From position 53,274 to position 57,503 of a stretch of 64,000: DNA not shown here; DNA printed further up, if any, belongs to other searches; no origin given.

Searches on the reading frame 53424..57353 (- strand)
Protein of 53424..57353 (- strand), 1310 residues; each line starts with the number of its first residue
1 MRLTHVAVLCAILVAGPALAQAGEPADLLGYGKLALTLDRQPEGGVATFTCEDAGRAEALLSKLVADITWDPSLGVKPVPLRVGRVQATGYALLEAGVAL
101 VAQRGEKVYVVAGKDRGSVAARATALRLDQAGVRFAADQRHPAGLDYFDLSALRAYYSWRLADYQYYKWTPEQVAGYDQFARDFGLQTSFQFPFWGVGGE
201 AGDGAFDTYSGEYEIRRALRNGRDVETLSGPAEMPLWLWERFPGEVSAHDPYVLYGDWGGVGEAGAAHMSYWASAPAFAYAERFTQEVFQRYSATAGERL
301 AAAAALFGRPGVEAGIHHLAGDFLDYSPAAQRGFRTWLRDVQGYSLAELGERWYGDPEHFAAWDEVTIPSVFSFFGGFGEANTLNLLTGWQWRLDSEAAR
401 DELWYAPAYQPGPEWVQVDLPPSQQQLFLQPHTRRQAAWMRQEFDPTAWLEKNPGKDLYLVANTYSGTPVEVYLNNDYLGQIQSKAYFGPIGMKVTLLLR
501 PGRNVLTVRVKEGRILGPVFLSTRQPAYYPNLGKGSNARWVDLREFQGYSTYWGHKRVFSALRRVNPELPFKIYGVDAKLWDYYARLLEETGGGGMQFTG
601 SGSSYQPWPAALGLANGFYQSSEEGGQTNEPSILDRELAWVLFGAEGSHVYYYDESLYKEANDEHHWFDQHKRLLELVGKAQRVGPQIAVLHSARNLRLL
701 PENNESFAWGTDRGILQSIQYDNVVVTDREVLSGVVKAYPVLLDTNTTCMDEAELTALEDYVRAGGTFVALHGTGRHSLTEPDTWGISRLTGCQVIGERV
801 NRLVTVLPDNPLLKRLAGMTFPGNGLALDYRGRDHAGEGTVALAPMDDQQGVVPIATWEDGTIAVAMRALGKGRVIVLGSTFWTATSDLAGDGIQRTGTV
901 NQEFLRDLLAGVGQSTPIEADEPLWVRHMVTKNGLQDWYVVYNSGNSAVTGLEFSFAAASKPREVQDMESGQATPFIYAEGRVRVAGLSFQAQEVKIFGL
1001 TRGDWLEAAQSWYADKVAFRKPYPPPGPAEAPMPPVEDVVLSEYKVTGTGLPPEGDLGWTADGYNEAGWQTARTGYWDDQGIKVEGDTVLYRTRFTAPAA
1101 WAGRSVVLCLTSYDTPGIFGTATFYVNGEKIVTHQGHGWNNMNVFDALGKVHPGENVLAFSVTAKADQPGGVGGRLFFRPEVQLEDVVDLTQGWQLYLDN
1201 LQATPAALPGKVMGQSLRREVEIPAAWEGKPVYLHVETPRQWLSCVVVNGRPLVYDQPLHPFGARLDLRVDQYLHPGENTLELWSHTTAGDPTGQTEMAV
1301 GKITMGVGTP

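Call 57: search_protein_families(library=pfam, proteins=[window:53424-57353:-], max_evalue=0.01)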
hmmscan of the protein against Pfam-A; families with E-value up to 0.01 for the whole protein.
window:53424-57353:- (1310 aa): 4 families
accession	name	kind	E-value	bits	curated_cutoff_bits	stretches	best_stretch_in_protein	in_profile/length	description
PF02837.24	Glyco_hydro_2_N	-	3.5e-06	27.5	28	0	1077-1162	55-133/169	Glycosyl hydrolases family 2, sugar binding domain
PF22666.2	Glyco_hydro_2_N2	-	0.00026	21.5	27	0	1084-1162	45-117/167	Glycosyl hydrolase 2 galactose-binding domain-like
PF06283.17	ThuA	-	0.00032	21.5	33.4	1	724-798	34-109/209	Trehalose utilisation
PF02449.21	Glyco_hydro_42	-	0.003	17.4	21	1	323-373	143-194/376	Beta-galactosidase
